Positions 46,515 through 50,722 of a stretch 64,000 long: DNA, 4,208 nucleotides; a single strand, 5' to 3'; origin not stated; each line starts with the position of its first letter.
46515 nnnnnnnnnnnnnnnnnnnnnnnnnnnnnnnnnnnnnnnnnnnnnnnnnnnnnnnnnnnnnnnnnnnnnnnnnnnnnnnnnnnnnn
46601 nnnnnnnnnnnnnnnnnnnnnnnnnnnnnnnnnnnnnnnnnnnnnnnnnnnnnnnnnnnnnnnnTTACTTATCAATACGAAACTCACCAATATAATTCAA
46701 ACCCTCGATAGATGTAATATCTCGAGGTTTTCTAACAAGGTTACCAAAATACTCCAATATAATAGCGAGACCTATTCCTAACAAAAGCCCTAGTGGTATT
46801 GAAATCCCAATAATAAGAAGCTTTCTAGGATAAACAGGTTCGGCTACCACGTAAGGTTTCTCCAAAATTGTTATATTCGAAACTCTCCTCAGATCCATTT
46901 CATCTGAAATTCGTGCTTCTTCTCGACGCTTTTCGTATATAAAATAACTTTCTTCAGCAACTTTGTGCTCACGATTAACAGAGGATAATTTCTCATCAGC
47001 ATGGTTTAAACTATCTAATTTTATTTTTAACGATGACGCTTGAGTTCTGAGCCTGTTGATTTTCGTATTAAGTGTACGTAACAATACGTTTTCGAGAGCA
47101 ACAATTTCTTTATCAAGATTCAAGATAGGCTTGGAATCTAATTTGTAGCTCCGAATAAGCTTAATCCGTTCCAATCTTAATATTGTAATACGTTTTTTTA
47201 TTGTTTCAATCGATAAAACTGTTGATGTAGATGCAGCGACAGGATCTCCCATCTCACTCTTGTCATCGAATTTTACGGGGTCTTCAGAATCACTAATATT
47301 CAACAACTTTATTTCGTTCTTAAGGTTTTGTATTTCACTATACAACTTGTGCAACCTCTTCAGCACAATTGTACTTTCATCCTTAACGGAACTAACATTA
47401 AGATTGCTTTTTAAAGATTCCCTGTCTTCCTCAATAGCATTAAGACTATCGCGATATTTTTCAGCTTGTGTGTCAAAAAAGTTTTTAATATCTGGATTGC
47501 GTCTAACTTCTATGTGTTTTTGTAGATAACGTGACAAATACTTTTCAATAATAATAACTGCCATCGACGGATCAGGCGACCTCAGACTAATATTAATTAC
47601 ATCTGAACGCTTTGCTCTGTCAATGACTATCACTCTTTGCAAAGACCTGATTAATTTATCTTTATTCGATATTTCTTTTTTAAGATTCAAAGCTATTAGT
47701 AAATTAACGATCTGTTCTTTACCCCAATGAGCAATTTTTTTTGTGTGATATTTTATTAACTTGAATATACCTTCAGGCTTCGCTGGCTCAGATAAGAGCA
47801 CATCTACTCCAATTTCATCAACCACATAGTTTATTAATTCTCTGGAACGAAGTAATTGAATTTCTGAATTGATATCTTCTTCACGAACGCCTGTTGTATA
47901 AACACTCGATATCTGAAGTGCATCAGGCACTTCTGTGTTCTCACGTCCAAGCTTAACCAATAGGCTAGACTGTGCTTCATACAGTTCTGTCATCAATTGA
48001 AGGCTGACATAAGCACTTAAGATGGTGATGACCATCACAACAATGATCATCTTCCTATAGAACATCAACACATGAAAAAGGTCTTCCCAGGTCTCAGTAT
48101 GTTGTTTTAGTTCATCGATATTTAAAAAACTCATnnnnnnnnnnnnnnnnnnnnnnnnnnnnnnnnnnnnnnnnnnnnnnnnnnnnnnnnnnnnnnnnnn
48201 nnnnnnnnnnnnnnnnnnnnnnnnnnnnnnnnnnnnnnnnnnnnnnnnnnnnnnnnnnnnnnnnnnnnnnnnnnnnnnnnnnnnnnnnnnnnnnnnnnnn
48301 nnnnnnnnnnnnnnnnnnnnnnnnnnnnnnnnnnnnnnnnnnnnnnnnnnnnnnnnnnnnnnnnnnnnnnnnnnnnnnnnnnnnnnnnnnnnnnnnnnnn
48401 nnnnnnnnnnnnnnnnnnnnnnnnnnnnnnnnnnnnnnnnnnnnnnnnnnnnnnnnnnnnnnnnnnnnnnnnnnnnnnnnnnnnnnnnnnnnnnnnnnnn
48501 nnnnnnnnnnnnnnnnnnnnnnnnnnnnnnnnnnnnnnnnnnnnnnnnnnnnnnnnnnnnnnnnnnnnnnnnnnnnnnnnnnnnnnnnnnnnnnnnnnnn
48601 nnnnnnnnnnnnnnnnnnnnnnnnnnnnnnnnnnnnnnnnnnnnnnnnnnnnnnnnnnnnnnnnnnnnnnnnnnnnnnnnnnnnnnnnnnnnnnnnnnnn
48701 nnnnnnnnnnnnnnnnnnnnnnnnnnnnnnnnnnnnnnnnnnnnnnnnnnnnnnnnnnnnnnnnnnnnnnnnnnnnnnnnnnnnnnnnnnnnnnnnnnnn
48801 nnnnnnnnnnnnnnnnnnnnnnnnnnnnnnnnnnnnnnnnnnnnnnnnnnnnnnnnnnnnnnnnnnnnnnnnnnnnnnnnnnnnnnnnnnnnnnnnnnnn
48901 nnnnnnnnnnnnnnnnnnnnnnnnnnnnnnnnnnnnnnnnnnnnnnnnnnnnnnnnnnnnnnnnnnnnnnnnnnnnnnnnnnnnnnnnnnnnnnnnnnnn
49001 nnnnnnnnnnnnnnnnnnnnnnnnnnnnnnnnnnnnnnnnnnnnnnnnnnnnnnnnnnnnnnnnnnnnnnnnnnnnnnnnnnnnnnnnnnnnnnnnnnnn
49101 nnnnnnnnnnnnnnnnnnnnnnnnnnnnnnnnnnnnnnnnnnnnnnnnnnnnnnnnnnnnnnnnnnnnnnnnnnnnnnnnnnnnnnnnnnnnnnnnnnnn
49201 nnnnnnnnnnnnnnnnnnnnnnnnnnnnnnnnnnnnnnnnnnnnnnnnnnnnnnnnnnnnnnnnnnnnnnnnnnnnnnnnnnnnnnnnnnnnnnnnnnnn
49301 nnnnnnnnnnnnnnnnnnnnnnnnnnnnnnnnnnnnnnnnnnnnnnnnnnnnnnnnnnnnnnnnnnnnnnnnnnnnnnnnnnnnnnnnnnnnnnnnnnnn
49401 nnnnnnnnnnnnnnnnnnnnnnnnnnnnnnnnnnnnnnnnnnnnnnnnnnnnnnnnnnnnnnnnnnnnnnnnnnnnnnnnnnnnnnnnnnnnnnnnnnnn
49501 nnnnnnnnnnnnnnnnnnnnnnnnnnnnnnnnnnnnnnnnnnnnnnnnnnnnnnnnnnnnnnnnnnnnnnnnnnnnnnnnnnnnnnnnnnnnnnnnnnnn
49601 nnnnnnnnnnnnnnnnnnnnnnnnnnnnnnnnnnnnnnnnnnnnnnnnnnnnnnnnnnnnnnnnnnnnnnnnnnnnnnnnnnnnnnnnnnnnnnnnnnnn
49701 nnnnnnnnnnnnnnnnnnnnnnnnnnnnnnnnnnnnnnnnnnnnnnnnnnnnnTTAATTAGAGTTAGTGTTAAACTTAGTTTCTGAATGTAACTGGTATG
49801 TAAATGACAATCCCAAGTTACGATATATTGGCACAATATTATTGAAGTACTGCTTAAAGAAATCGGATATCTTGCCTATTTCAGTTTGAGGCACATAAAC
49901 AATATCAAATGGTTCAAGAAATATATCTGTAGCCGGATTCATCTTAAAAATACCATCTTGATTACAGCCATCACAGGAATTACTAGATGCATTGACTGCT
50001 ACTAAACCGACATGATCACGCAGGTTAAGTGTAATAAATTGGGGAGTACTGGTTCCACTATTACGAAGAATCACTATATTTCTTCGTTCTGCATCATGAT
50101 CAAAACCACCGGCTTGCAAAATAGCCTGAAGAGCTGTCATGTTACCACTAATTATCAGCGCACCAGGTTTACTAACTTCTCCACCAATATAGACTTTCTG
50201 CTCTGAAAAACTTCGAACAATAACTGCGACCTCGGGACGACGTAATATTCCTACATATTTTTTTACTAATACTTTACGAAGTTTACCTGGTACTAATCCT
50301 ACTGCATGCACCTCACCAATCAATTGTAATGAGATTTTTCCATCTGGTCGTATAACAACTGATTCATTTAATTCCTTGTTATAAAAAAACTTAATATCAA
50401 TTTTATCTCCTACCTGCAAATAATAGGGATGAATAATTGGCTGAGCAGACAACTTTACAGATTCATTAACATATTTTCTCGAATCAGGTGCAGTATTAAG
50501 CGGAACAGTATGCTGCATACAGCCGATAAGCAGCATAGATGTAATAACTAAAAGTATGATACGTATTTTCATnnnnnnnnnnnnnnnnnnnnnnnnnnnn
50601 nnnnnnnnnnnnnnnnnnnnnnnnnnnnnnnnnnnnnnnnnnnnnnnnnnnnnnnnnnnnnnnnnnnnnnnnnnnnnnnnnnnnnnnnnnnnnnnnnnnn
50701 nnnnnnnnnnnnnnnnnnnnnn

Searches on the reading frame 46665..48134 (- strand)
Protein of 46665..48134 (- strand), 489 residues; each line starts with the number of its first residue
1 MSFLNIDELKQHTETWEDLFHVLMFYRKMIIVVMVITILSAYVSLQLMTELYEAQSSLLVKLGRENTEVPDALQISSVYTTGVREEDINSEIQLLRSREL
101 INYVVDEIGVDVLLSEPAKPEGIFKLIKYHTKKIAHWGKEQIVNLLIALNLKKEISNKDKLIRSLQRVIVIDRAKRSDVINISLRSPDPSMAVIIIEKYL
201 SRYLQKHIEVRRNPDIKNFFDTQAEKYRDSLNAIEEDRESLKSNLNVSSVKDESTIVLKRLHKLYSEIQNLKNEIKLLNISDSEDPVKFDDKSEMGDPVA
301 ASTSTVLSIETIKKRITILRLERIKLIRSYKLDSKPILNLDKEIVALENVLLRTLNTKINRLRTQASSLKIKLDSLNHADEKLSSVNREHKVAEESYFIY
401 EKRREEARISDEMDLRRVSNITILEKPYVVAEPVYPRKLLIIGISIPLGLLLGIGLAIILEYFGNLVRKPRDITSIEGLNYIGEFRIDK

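Call 33: search_protein_families(library=pfam, proteins=[window:46665-48134:-], max_evalue=0.001)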
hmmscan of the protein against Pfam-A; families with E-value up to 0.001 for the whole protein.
window:46665-48134:- (489 aa): 2 families
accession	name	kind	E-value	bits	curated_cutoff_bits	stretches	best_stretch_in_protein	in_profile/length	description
PF13807.11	GNVR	-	5.8e-07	29.8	27.7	1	386-459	9-79/82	G-rich domain on putative tyrosine kinase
PF02706.20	Wzz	-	8.4e-06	26.4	25.5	1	18-107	7-90/91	Chain length determinant protein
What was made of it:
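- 46665..48134 (-): PCP-2-type polysaccharide co-polymerase (489 aa) without a kinase domain. It ends in a ~26-aa cytoplasmic tail after TM2. It is the candidate membrane partner. Pfam Wzz + GNVR only (call 33).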

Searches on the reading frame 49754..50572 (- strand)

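Call 33: search_protein_families(library=pfam, proteins=[window:49754-50572:-], max_evalue=0.001)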
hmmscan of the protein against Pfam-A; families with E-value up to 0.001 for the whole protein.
window:49754-50572:- (272 aa): 3 families
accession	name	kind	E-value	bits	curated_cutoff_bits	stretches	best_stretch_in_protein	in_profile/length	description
PF02563.21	Poly_export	-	1.2e-16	61.1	28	1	49-119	6-76/77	Polysaccharide biosynthesis/export protein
PF10531.15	SLBB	-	1.4e-09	38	27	1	126-177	1-53/55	SLBB domain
PF22461.2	SLBB_2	-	1.5e-09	38.3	27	1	125-183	1-50/79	SLBB domain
